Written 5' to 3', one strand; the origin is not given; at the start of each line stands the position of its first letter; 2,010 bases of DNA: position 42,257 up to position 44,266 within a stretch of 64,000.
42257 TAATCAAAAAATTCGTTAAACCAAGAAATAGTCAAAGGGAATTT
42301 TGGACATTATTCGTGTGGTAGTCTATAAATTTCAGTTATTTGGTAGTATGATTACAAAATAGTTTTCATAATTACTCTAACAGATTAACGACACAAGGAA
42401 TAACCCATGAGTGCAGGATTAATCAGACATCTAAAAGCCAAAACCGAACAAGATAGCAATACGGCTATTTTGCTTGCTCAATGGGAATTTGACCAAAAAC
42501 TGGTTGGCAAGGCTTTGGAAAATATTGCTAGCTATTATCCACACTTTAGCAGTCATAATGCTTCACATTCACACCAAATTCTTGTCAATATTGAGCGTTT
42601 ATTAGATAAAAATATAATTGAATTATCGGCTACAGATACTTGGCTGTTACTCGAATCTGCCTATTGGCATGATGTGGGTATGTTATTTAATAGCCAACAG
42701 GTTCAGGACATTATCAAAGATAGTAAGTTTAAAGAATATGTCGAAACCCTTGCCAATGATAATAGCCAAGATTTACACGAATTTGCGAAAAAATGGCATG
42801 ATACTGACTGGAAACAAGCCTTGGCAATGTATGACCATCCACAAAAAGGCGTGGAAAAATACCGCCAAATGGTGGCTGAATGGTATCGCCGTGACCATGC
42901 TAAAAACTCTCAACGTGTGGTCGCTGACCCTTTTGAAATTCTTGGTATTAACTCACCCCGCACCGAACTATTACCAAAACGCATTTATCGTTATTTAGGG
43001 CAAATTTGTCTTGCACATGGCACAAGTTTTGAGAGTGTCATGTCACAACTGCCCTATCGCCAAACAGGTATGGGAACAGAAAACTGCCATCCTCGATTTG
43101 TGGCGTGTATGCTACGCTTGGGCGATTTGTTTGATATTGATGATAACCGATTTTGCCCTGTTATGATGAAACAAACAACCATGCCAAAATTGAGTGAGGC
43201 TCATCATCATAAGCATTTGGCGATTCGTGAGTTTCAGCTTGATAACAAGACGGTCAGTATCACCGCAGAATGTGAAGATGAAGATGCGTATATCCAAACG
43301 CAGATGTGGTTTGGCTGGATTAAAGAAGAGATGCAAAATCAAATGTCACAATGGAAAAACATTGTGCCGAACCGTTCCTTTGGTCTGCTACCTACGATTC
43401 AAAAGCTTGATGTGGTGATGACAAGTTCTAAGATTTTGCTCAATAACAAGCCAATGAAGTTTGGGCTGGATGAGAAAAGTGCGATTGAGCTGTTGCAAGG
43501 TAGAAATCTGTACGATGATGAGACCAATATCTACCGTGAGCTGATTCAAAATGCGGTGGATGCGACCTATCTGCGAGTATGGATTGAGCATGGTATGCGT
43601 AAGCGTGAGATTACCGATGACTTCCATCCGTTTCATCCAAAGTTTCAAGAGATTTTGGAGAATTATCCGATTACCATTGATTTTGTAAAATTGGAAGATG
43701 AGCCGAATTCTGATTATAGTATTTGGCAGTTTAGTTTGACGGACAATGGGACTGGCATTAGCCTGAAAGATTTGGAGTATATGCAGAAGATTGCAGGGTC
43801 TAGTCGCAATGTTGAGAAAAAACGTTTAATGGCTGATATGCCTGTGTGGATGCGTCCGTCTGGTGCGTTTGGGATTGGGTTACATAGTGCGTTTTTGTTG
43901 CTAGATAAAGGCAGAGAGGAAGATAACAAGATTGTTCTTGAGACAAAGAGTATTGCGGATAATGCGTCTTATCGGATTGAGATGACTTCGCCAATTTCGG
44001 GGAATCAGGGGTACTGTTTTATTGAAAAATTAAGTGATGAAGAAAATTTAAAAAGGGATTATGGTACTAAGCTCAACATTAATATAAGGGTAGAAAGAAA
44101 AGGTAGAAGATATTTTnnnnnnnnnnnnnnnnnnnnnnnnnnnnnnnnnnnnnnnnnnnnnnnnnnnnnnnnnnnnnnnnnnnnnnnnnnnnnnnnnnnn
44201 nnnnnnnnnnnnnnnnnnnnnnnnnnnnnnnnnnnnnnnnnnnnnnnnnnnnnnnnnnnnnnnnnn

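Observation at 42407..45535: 1042-aa HD-phosphohydrolase + GHKL ATPase fusion with compositionally foreign C-terminal half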

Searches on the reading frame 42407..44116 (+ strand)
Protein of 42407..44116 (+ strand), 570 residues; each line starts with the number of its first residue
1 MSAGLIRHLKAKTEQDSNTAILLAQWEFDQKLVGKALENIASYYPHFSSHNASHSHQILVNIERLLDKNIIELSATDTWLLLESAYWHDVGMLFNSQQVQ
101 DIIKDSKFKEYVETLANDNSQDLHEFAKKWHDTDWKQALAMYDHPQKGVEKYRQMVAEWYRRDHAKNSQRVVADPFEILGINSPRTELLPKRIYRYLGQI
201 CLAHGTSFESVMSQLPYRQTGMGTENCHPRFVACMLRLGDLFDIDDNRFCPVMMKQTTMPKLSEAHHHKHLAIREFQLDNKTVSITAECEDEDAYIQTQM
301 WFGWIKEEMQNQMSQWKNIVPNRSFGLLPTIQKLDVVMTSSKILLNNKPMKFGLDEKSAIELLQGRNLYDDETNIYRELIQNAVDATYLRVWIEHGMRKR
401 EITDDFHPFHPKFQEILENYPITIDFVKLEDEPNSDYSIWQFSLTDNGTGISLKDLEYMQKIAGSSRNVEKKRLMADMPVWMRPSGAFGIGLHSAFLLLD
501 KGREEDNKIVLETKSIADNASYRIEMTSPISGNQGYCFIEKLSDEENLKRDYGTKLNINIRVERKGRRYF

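Call 71: search_dna_similar(query=window:42407-44116:+, collection=plasmids, mode=protein, max_rows=25)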
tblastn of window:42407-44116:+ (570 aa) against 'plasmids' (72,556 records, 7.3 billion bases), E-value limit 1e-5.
Records with a match: 6; places in all: 6; records where one place covers at least 80% of the query: 5.
Best place of each record, by identity: <60% 6.
By first word of the organism name: Hymenobacter 1; Pantoea 1; [Eubacterium] 1; Lachnospira 1; Bacillus 1; Lysinibacillus 1.
By predicted mobility (MOB-suite, as given by PLSDB): non-mobilizable 6.
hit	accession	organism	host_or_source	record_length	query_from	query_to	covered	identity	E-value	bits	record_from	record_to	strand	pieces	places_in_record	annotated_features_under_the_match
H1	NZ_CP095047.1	Hymenobacter cellulosilyticus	single cell,air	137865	2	543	95%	38.8%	1e-124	410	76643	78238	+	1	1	ATP-binding protein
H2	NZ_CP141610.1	Pantoea agglomerans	cell culture,hydroalcoholic extract of ...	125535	9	532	92%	31.9%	1e-81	286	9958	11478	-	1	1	hypothetical protein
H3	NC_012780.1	[Eubacterium] eligens ATCC 27750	-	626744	8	500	86%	31.0%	2e-70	253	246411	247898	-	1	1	ATP-binding protein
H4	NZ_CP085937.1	Lachnospira eligens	-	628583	8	500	86%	31.0%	2e-70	253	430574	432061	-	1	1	ATP-binding protein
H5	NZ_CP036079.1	Bacillus mycoides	cell culture,soil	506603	2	526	92%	24.1%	4e-16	90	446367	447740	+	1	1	ATP-binding protein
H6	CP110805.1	Lysinibacillus sp. MHQ-1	pure culture,river water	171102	197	387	34%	26.3%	1e-8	66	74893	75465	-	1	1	hypothetical protein (x2)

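Call 72: search_dna_similar(query=window:42407-44116:+, collection=phages, mode=protein, max_rows=15)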
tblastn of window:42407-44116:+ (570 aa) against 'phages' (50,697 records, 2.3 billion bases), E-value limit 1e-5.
Records with a match: 1; places in all: 1; records where one place covers at least 80% of the query: 1.
Best place of each record, by identity: <60% 1.
By first word of the organism name: Bacteriophage 1.
By host as written in the record: - 1.
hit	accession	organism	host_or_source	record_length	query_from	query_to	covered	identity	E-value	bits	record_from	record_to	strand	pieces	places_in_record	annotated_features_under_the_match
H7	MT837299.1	Bacteriophage sp.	human fecal samples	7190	8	537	93%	27.0%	5e-51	194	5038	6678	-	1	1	record has no annotation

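Call 73: get_annotated_region(hit=H1, flank=9000)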
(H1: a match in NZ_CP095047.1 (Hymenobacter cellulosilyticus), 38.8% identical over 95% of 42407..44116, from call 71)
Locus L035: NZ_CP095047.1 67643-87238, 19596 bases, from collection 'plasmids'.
description: Hymenobacter cellulosilyticus strain 5116 S-3 plasmid unnamed1, complete sequence
organism: Hymenobacter cellulosilyticus (NCBI taxid 2932248)
taxonomy: Bacteria; Bacteroidota; Cytophagia; Cytophagales; Hymenobacteraceae; Hymenobacter; Hymenobacter cellulosilyticus
host: -; source: single cell,air; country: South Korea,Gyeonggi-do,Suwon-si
typing (MOB-suite, as given by PLSDB): non-mobilizable; replicon rep_cluster_1231
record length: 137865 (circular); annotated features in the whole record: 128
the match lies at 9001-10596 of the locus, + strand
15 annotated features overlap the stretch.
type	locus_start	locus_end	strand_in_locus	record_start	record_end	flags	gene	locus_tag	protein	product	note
CDS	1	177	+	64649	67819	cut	-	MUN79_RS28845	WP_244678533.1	hypothetical protein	-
CDS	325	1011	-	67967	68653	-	-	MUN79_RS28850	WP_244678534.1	SDR family NAD(P)-dependent oxidoreductase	-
CDS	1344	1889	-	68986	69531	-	-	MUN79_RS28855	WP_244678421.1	Crp/Fnr family transcriptional regulator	GO:0006355 - regulation of DNA-templated transcription [Evidence IEA]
CDS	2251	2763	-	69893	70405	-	-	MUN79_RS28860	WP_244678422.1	DUF4304 domain-containing protein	-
CDS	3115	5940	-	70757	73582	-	-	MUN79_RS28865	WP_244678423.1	DUF6493 family protein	-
CDS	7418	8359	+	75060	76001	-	-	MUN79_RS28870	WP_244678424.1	hypothetical protein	-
CDS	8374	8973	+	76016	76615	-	-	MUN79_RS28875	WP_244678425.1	recombinase family protein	GO:0006310 - DNA recombination [Evidence IEA]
CDS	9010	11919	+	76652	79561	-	-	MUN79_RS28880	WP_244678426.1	ATP-binding protein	-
CDS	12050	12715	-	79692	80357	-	-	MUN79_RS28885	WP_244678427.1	tyrosine-type recombinase/integrase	GO:0015074 - DNA integration [Evidence IEA]; GO:0006310 - DNA recombination [Evidence IEA]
CDS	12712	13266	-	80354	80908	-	-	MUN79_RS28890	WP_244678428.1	phage integrase SAM-like domain-containing protein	-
CDS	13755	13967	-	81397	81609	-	-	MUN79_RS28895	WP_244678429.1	hypothetical protein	-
CDS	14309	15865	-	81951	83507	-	-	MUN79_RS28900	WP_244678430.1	nucleotidyl transferase AbiEii/AbiGii toxin family protein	-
CDS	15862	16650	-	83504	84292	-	-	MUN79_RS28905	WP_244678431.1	DUF6577 family protein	-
CDS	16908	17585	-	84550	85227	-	-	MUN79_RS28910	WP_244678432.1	recombinase family protein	GO:0006310 - DNA recombination [Evidence IEA]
CDS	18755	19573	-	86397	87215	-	-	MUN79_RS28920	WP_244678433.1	SDR family oxidoreductase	-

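Call 74: get_annotated_region(hit=H2, flank=9000)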
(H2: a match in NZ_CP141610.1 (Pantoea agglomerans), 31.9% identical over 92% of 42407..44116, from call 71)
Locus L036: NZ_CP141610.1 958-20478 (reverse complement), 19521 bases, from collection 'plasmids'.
description: Pantoea agglomerans strain BIM B-2003 plasmid pPA-MXU-125, complete sequence
organism: Pantoea agglomerans (NCBI taxid 549)
taxonomy: Bacteria; Pseudomonadota; Gammaproteobacteria; Enterobacterales; Erwiniaceae; Pantoea; Pantoea agglomerans
host: -; source: cell culture,hydroalcoholic extract of Sphagnum fuscum; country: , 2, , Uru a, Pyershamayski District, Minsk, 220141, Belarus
typing (MOB-suite, as given by PLSDB): non-mobilizable; replicon rep_cluster_1441
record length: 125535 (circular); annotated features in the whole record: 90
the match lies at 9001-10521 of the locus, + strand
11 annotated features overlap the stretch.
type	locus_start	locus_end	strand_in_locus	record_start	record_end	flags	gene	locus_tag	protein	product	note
CDS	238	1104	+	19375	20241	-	-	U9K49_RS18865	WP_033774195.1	RepB family plasmid replication initiator protein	-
CDS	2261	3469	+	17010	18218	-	-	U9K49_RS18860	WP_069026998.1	AAA family ATPase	-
CDS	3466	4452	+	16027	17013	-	-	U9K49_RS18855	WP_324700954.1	ParB family protein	-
CDS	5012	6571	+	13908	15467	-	-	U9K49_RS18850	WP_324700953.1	AAA family ATPase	-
CDS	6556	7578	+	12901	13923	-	-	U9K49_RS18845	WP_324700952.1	DNA helicase UvrD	-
CDS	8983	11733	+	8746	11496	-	-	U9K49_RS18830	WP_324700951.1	hypothetical protein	-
CDS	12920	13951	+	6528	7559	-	-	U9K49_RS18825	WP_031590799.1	tyrosine-type recombinase/integrase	GO:0015074 - DNA integration [Evidence IEA]; GO:0006310 - DNA recombination [Evidence IEA]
CDS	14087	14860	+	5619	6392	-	-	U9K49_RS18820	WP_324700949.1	nucleotidyltransferase domain-containing protein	-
CDS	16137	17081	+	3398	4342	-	-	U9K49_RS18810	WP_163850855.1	Rpn family recombination-promoting nuclease/putative transposase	-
CDS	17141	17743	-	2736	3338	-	-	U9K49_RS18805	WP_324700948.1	DUF2913 family protein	-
CDS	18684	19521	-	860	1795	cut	repA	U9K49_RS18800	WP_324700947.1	plasmid replication initiator RepA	-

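Call 75: get_annotated_region(hit=H3, flank=9000)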
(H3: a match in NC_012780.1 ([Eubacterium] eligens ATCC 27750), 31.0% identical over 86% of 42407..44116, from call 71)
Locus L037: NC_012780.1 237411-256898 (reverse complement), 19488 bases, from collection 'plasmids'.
description: [Eubacterium] eligens ATCC 27750 plasmid unnamed, complete sequence
organism: [Eubacterium] eligens ATCC 27750 (NCBI taxid 515620)
taxonomy: Bacteria; Bacillota; Clostridia; Lachnospirales; Lachnospiraceae; Lachnospira; Lachnospira eligens; [Eubacterium] eligens ATCC 27750
host: -; source: -; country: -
typing (MOB-suite, as given by PLSDB): non-mobilizable; replicon rep_cluster_238
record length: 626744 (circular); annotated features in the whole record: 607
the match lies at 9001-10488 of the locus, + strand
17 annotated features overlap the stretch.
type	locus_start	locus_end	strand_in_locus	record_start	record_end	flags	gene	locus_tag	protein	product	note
CDS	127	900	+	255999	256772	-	-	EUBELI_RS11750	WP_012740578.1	hypothetical protein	-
CDS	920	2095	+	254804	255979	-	-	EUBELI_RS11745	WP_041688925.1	hypothetical protein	-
CDS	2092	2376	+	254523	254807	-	-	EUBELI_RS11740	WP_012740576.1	DUF4325 domain-containing protein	-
CDS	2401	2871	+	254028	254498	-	-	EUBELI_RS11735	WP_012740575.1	hypothetical protein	-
CDS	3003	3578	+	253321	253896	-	-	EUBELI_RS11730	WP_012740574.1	hypothetical protein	-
CDS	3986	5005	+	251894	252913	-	-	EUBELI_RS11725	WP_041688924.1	Abi family protein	-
CDS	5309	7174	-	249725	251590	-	-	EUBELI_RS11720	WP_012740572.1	DUF4012 domain-containing protein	-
CDS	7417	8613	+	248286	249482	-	-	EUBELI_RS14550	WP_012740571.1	hypothetical protein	-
CDS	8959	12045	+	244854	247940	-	-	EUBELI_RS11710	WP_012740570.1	ATP-binding protein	-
CDS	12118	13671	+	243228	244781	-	-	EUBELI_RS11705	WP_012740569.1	ABC-F family ATP-binding cassette domain-containing protein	-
CDS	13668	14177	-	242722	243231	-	-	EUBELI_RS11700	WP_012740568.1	GntR family transcriptional regulator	-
CDS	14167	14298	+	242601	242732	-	-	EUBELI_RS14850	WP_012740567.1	hypothetical protein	-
CDS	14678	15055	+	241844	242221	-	-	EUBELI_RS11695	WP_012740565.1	hypothetical protein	-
CDS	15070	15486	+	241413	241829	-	-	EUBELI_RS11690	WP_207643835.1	hypothetical protein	-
CDS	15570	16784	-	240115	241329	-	-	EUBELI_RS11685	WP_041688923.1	GNAT family N-acetyltransferase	-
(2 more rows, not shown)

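Call 81: get_annotated_region(hit=H5, flank=8000)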
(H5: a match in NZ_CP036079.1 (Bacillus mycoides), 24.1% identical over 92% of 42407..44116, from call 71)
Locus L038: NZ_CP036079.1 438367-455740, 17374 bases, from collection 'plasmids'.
description: Bacillus mycoides strain JAS1004 plasmid p507
organism: Bacillus mycoides (NCBI taxid 1405)
taxonomy: Bacteria; Bacillota; Bacilli; Bacillales; Bacillaceae; Bacillus; Bacillus mycoides
host: -; source: cell culture,soil; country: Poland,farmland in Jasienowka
typing (MOB-suite, as given by PLSDB): non-mobilizable; replicon rep_cluster_125; mating-pair formation MPF_T
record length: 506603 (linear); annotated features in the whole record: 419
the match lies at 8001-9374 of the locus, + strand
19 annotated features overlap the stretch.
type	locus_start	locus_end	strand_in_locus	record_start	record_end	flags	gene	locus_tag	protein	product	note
CDS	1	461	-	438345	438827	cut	-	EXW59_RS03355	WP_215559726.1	hypothetical protein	-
CDS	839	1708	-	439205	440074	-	-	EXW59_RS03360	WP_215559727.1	DUF3800 domain-containing protein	-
CDS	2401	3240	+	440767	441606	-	-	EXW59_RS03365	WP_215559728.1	hypothetical protein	-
CDS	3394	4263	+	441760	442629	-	-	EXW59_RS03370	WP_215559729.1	hypothetical protein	-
CDS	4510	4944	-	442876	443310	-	-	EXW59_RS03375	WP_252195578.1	hypothetical protein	-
CDS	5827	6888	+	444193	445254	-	-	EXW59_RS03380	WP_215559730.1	beta family protein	-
CDS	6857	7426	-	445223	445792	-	-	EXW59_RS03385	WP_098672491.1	sce7726 family protein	-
CDS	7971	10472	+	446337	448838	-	-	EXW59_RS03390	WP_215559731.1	ATP-binding protein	-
CDS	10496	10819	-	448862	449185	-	-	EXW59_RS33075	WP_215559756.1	IS3 family transposase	GO:0015074 - DNA integration [Evidence IEA]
CDS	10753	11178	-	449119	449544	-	-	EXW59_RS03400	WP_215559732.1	hypothetical protein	-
CDS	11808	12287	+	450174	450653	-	-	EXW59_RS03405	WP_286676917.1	DNA/RNA helicase domain-containing protein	-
CDS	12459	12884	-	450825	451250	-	-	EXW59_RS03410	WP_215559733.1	HD domain-containing protein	-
CDS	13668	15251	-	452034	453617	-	-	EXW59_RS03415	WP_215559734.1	hypothetical protein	-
CDS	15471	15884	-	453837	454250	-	-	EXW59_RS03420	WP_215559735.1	SMI1/KNR4 family protein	GO:0042546 - cell wall biogenesis [Evidence IEA]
CDS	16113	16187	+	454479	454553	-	-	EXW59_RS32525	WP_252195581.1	hypothetical protein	-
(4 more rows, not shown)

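Call 82: get_annotated_region(hit=H7, flank=6000)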
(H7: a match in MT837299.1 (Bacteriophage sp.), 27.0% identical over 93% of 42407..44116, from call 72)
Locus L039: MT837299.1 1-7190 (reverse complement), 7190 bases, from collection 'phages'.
description: UNVERIFIED: Bacteriophage sp. clone scaffold_4405 genomic sequence.
organism: Bacteriophage sp. (NCBI taxid 38018)
taxonomy: Viruses
host: -; source: human fecal samples; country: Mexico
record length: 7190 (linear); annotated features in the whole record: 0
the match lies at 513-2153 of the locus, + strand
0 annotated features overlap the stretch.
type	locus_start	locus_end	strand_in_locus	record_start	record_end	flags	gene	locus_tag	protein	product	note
